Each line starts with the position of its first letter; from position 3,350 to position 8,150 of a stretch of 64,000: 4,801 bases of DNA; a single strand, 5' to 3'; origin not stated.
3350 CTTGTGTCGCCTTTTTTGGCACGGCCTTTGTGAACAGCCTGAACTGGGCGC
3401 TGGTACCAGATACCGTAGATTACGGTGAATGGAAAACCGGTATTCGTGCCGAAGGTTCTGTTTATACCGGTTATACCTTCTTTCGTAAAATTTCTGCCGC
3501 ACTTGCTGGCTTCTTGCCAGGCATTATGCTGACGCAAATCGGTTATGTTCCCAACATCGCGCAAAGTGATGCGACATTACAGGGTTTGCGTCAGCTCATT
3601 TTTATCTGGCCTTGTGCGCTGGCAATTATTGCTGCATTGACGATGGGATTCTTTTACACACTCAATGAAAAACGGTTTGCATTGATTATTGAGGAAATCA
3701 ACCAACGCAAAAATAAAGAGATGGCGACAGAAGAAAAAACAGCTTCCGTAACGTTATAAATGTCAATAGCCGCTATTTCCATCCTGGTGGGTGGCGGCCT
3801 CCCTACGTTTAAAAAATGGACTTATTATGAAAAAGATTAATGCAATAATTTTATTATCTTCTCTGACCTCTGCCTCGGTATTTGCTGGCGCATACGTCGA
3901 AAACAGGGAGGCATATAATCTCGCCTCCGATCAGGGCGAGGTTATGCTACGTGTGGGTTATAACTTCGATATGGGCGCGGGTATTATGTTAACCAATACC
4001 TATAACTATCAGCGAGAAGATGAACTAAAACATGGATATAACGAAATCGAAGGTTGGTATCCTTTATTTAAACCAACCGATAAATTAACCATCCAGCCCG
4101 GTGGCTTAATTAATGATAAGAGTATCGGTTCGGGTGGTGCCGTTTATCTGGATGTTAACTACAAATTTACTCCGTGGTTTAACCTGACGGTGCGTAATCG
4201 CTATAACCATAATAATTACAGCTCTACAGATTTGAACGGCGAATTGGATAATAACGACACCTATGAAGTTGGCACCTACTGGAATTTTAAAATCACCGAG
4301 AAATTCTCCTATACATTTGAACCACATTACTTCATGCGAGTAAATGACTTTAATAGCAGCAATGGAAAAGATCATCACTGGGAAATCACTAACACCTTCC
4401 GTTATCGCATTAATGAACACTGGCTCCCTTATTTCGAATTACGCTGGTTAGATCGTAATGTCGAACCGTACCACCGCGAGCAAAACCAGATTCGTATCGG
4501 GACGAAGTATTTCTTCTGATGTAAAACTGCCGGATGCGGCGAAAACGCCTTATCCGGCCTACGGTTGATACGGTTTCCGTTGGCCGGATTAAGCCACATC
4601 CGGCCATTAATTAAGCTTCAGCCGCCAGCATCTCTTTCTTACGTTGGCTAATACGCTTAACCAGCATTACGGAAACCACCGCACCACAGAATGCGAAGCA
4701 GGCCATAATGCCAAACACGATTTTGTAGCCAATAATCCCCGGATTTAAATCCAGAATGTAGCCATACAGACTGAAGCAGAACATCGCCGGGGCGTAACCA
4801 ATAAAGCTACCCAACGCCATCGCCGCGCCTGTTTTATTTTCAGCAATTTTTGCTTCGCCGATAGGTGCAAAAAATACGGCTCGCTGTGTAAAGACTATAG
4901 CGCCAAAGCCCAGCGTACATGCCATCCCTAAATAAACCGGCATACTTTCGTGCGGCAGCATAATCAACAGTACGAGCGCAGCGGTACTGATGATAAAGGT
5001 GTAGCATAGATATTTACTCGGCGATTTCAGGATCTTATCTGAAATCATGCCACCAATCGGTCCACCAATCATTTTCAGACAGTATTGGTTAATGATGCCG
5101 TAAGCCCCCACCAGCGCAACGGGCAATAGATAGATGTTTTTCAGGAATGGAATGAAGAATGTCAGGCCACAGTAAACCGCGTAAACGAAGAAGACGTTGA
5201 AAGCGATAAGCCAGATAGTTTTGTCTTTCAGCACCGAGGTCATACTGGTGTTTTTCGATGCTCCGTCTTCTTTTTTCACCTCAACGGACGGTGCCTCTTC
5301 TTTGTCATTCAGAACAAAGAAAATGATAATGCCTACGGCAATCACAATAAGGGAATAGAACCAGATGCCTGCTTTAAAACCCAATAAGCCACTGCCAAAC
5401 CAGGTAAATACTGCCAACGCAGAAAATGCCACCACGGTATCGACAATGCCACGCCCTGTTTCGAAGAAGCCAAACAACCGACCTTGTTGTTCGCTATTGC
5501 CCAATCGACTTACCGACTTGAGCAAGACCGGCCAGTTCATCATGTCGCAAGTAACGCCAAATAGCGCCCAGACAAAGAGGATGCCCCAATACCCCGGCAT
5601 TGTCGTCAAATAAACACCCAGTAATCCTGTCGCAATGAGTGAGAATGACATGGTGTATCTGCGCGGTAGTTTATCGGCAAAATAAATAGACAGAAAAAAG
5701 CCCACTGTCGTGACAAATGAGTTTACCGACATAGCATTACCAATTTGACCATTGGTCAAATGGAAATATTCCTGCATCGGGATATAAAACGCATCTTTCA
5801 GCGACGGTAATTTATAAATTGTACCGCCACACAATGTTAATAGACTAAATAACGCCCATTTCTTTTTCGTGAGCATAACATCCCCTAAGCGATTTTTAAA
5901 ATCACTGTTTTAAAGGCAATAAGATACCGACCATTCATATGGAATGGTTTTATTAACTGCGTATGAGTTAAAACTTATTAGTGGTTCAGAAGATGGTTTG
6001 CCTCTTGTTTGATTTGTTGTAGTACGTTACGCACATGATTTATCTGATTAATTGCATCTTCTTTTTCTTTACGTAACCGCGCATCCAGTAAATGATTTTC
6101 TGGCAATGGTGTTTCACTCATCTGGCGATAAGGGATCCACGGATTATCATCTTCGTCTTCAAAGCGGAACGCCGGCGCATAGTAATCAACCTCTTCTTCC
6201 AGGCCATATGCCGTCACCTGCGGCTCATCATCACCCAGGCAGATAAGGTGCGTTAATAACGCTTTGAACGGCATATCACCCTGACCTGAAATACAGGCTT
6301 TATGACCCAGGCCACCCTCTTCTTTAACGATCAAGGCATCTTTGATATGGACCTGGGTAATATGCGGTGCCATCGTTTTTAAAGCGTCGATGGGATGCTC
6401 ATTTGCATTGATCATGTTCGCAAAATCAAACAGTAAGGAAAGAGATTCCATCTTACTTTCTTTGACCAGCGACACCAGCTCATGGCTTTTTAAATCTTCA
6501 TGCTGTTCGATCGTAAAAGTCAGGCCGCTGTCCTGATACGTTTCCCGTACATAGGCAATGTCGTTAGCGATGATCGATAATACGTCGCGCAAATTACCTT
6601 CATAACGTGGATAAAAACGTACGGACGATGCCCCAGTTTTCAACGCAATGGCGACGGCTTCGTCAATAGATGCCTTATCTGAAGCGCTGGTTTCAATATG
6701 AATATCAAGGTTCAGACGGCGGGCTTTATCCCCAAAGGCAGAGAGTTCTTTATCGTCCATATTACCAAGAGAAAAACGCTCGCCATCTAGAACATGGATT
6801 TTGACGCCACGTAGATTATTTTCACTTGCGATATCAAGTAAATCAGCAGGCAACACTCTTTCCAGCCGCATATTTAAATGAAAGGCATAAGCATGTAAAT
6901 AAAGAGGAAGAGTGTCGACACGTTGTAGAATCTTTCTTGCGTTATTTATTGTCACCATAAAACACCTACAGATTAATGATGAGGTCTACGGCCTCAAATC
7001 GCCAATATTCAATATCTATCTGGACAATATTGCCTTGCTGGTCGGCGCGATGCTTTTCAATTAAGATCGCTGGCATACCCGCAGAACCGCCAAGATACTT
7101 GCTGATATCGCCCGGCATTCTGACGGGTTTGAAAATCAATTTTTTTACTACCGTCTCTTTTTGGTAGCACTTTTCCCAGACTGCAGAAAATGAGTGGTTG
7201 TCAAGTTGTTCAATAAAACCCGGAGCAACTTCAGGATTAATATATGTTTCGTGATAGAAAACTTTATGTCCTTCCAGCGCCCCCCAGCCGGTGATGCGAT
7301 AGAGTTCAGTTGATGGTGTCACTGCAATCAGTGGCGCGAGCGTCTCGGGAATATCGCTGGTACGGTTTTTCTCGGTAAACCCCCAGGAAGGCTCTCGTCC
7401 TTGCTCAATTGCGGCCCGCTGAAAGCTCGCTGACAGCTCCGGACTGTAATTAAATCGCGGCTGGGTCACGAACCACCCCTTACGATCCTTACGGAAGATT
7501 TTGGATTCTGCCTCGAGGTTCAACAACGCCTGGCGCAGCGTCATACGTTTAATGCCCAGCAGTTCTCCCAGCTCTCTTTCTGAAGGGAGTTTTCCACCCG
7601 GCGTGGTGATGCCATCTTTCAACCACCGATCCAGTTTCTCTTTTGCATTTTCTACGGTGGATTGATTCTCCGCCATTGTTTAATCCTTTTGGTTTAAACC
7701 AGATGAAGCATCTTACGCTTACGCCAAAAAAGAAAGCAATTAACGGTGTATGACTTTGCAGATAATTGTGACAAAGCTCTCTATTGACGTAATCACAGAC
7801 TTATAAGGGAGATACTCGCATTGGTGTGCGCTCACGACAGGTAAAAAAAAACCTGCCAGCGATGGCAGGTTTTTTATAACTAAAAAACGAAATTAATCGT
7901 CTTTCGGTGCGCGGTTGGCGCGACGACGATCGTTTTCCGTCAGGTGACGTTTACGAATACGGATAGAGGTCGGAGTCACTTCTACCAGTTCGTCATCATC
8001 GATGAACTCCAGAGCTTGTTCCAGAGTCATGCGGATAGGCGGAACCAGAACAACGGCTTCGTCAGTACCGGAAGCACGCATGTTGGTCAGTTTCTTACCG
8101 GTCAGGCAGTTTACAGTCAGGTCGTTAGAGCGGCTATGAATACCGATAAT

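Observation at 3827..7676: ompL-yihN-yihM-yihL module beside the sulfoquinovose cluster has no assigned substrate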

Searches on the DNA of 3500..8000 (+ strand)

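Call 2: search_dna_similar(query=window:3500-8000:+, collection=ecoli_genomes, mode=near, max_rows=10)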
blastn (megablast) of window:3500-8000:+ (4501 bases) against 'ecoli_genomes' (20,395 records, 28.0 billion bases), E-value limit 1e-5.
Records with a match: 5425; places in all: 8938; records where one place covers at least 80% of the query: 3485.
Genomes with a match: 5425 of 5426; with a place that covers at least 80% of the query: 3485. Places per genome that has any: lowest 1, median 2, highest 4. On chromosomes: 8936 places; on plasmids: 2.
Best place of each record, by identity: >=99% 869; 95-99% 4462; 90-95% 93; 80-90% 1.
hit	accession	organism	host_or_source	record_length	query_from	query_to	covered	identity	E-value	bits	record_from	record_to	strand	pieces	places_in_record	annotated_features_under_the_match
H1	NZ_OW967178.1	Escherichia coli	Homo sapiens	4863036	1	4501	100%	100.0%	0e+0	8312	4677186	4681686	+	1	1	yihN: MFS transporter | yihM: sugar phosphate isomerase/epimerase family protein | yihL: GntR family transcriptional regulator | ompL: porin OmpL | yihO: MFS transporter | and 1 other names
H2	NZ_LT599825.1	Escherichia coli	-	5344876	1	4501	100%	100.0%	0e+0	8312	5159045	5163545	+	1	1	yihN: MFS transporter | yihM: sugar phosphate isomerase/epimerase family protein | yihL: GntR family transcriptional regulator | ompL: porin OmpL | yihO: MFS transporter | and 1 other names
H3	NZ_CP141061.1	Escherichia coli strain KE55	Homo sapiens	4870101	1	4501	100%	99.5%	0e+0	8185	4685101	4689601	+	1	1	yihN: MFS transporter | yihM: sugar phosphate isomerase/epimerase family protein | yihL: GntR family transcriptional regulator | ompL: porin OmpL | yihO: MFS transporter | and 1 other names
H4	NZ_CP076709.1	Escherichia coli O158:H23 strain CFIAFB20140388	missing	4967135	1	4501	100%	99.4%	0e+0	8172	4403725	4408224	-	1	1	yihN: MFS transporter | yihM: sugar phosphate isomerase/epimerase family protein | yihL: GntR family transcriptional regulator | ompL: porin OmpL | yihO: MFS transporter | and 1 other names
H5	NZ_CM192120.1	Escherichia coli strain MEW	Pagophila eburnea (ivory gull)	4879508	1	4501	100%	99.4%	0e+0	8167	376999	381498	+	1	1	yihN: MFS transporter | yihM: sugar phosphate isomerase/epimerase family protein | yihL: GntR family transcriptional regulator | ompL: porin OmpL | yihO: MFS transporter | and 1 other names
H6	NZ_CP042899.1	Escherichia coli strain CFSAN061763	missing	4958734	1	4501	100%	99.4%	0e+0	8161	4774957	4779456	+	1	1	yihN: MFS transporter | yihM: sugar phosphate isomerase/epimerase family protein | yihL: GntR family transcriptional regulator | ompL: porin OmpL | yihO: MFS transporter | and 1 other names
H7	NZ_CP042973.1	Escherichia coli strain CFSAN061768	missing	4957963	1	4501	100%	99.4%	0e+0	8161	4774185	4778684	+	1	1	yihN: MFS transporter | yihM: sugar phosphate isomerase/epimerase family protein | yihL: GntR family transcriptional regulator | ompL: porin OmpL | yihO: MFS transporter | and 1 other names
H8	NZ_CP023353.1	Escherichia coli strain 746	canine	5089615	1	4501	100%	99.4%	0e+0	8161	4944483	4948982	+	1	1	yihN: MFS transporter | yihM: sugar phosphate isomerase/epimerase family protein | yihL: GntR family transcriptional regulator | ompL: porin OmpL | yihO: MFS transporter | and 1 other names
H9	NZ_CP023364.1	Escherichia coli strain 144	canine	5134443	1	4501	100%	99.4%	0e+0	8161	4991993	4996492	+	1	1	yihN: MFS transporter | yihM: sugar phosphate isomerase/epimerase family protein | yihL: GntR family transcriptional regulator | ompL: porin OmpL | yihO: MFS transporter | and 1 other names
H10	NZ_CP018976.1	Escherichia coli strain Ecol_545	Homo sapiens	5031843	1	4501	100%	99.4%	0e+0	8161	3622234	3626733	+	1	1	yihN: MFS transporter | yihM: sugar phosphate isomerase/epimerase family protein | yihL: GntR family transcriptional regulator | ompL: porin OmpL | yihO: MFS transporter | and 1 other names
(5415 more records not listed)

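Call 3: get_annotated_region(hit=H1, flank=8000)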
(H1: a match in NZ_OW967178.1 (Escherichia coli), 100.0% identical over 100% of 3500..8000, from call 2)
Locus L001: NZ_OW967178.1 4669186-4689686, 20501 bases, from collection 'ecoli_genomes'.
description: Escherichia coli isolate 362 chromosome main, complete sequence
organism: Escherichia coli (NCBI taxid 562)
replicon: chromosome; assembly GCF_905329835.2
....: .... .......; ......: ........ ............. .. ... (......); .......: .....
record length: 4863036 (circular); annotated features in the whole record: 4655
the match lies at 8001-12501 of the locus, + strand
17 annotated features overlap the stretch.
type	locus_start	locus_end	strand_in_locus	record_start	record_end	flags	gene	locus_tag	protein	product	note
CDS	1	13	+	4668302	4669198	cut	yihU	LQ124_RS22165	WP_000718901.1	sulfolactaldehyde 3-reductase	-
CDS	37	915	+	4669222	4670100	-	yihT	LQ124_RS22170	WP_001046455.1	sulfofructosephosphate aldolase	-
CDS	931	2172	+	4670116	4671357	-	yihS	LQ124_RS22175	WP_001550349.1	sulfoquinovose isomerase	-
CDS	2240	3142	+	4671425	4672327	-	yihR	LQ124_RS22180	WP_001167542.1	aldose-1-epimerase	-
CDS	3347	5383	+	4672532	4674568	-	yihQ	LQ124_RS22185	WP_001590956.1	sulfoquinovosidase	-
CDS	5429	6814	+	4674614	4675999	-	yihP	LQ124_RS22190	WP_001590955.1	MFS transporter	-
CDS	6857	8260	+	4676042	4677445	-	yihO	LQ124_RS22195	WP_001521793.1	MFS transporter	-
CDS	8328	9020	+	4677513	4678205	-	ompL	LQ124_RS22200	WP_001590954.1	porin OmpL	-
CDS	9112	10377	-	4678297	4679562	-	yihN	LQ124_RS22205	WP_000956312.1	MFS transporter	-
CDS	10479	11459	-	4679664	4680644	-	yihM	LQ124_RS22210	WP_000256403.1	sugar phosphate isomerase/epimerase family protein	-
CDS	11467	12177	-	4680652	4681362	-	yihL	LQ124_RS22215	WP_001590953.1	GntR family transcriptional regulator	-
CDS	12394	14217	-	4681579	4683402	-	typA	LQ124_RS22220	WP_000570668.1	ribosome-dependent GTPase TypA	-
CDS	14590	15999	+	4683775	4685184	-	glnA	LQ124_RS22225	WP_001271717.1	glutamate--ammonia ligase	-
CDS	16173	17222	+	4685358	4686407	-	glnL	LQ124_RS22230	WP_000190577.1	nitrogen regulation protein NR(II)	-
CDS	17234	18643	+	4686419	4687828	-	glnG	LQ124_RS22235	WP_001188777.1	nitrogen regulation protein NR(I)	-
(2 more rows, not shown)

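Call 33: search_dna_similar(query=window:4560-7720:+, collection=ecoli_genomes, mode=near, max_rows=14, rows=spread)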
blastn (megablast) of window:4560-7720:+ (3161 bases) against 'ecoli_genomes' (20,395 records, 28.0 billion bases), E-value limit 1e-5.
Records with a match: 4422; places in all: 4453; records where one place covers at least 80% of the query: 4238.
Genomes with a match: 4422 of 5426; with a place that covers at least 80% of the query: 4238. Places per genome that has any: lowest 1, median 1, highest 2. On chromosomes: 4453 places; on plasmids: 0.
Best place of each record, by identity: >=99% 2227; 95-99% 2191; 90-95% 4.
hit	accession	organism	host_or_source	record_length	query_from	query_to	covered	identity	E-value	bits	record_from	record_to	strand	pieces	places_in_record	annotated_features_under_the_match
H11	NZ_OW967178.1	Escherichia coli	Homo sapiens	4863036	1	3161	100%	100.0%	0e+0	5838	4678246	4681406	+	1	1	yihN: MFS transporter | yihM: sugar phosphate isomerase/epimerase family protein | yihL: GntR family transcriptional regulator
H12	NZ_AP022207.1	Escherichia coli strain WP7-S18-ESBL-09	-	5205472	1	3161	100%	99.6%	0e+0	5760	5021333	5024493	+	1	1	yihN: MFS transporter | yihM: sugar phosphate isomerase/epimerase family protein | yihL: GntR family transcriptional regulator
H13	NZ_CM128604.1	Escherichia coli strain E200139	Homo sapiens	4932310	1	3161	100%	99.3%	0e+0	5709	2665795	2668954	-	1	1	yihN: MFS transporter | yihM: sugar phosphate isomerase/epimerase family protein | yihL: GntR family transcriptional regulator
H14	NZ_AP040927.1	Escherichia coli strain d1-58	Homo sapiens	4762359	1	3161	100%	99.2%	0e+0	5692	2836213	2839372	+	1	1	yihN: MFS transporter | yihM: sugar phosphate isomerase/epimerase family protein | yihL: GntR family transcriptional regulator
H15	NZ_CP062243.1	Escherichia coli strain AML003_ev03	not applicable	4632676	1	3161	100%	99.1%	0e+0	5670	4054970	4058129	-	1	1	yihN: MFS transporter | yihM: sugar phosphate isomerase/epimerase family protein | yihL: GntR family transcriptional regulator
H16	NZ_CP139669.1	Escherichia coli strain TP6-3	Homo sapiens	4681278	1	3161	100%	99.1%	0e+0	5670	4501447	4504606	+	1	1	yihN: MFS transporter | yihM: sugar phosphate isomerase/epimerase family protein | yihL: GntR family transcriptional regulator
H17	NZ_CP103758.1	Escherichia coli strain p10B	Homo sapiens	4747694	1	3161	100%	99.0%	0e+0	5664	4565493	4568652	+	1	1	yihN: MFS transporter | yihM: sugar phosphate isomerase/epimerase family protein | yihL: GntR family transcriptional regulator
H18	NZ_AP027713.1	Escherichia coli strain PSS-16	Homo sapiens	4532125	1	3161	100%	98.8%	0e+0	5631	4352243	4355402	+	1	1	yihN: MFS transporter | yihM: sugar phosphate isomerase/epimerase family protein | yihL: GntR family transcriptional regulator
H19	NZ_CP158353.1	Escherichia coli strain 914033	Homo sapiens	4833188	1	3161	100%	98.8%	0e+0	5620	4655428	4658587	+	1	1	yihN: MFS transporter | yihM: sugar phosphate isomerase/epimerase family protein | yihL: GntR family transcriptional regulator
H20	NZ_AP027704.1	Escherichia coli strain PSS-13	Homo sapiens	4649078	1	3161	100%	98.6%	0e+0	5598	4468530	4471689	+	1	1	yihN: MFS transporter | yihM: sugar phosphate isomerase/epimerase family protein | yihL: GntR family transcriptional regulator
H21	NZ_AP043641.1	Escherichia coli strain AST81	Homo sapiens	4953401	1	3161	100%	98.4%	0e+0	5559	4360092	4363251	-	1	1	yihN: MFS transporter | yihM: sugar phosphate isomerase/epimerase family protein | yihL: GntR family transcriptional regulator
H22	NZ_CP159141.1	Escherichia coli strain 10034940-2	Homo sapiens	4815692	1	3161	100%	98.3%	0e+0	5537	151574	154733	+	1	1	yihN: MFS transporter | yihM: TIM barrel protein | yihL: GntR family transcriptional regulator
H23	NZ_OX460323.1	Escherichia coli strain EC0026B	Derived from parental isolate EC0026B ...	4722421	1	3161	100%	98.0%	0e+0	5487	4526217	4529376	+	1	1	yihN: MFS transporter | yihM: sugar phosphate isomerase/epimerase family protein | yihL: GntR family transcriptional regulator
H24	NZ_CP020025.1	Escherichia coli strain WB61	Rupornis magnirostris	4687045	1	117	4%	100.0%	4e-52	217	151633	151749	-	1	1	MFS transporter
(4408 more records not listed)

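Call 35: get_annotated_region(hit=H24, flank=9000)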
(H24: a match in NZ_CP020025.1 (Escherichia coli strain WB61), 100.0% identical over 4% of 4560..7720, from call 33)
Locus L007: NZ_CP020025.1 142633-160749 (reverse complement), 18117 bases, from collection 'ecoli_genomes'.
description: Escherichia coli strain WB61 chromosome, complete genome
organism: Escherichia coli strain WB61 (NCBI taxid 562)
replicon: chromosome; assembly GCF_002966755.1
host: Rupornis magnirostris; source: roadside hawk 11; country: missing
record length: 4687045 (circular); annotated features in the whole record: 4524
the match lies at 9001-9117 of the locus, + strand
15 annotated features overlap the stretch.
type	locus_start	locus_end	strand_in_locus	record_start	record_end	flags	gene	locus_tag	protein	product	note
CDS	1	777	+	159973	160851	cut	yihT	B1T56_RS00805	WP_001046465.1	sulfofructosephosphate aldolase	-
CDS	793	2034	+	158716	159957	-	yihS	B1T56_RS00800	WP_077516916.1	sulfoquinovose isomerase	-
CDS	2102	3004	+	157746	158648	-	yihR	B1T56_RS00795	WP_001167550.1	aldose-1-epimerase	-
CDS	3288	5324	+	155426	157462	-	yihQ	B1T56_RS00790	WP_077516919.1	sulfoquinovosidase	-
CDS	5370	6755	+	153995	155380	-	yihP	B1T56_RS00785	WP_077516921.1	MFS transporter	-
CDS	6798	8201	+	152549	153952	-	yihO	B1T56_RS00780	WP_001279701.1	MFS transporter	-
CDS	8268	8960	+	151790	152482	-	ompL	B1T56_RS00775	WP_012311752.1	porin OmpL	-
CDS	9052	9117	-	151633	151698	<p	-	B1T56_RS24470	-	MFS transporter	incomplete; partial in the middle of a contig; missing N-terminus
CDS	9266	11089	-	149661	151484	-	typA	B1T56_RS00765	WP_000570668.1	ribosome-dependent GTPase TypA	-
CDS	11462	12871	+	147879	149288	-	glnA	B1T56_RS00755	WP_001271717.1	glutamate--ammonia ligase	-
CDS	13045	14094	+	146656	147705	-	glnL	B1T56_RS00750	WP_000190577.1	nitrogen regulation protein NR(II)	-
CDS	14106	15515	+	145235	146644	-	glnG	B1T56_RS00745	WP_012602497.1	nitrogen regulation protein NR(I)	-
CDS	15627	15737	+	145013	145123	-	yshB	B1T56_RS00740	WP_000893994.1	YshB family small membrane protein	-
CDS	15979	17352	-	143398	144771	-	hemN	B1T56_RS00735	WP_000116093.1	oxygen-independent coproporphyrinogen III oxidase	-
CDS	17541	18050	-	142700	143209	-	yihI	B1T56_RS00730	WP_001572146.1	Der GTPase-activating protein YihI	-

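Call 80: search_rna_families(source=window, start=3700, end=8000, threshold=evalue, max_evalue=1)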
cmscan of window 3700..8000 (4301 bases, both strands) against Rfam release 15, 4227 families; matches with E-value up to 1: 6.
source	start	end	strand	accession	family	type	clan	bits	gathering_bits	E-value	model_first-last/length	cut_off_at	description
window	7840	7908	-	RF02064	STnc370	Gene; sRNA;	-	54.9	54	2.1e-06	1-71/71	no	Enterobacterial sRNA STnc370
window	4518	4559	-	RF02564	naRNA4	Gene; sRNA;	-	38.4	59.5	0.0002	1-77/77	no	Nucleoid-associated noncoding RNA 4 (CssrE)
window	7791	7881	+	RF02064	STnc370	Gene; sRNA;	-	32.2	54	0.12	1-71/71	no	Enterobacterial sRNA STnc370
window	7843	7901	-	RF01859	Phe_leader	Cis-reg; leader;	-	27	55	0.18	1-125/125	no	Phenylalanine leader peptide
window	4528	4595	+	RF02564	naRNA4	Gene; sRNA;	-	22.3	59.5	0.78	1-77/77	no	Nucleoid-associated noncoding RNA 4 (CssrE)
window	4534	4609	+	RF03381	mir-2796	Gene; miRNA;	-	20.5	72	0.5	1-77/77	no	mir-2796 microRNA precursor family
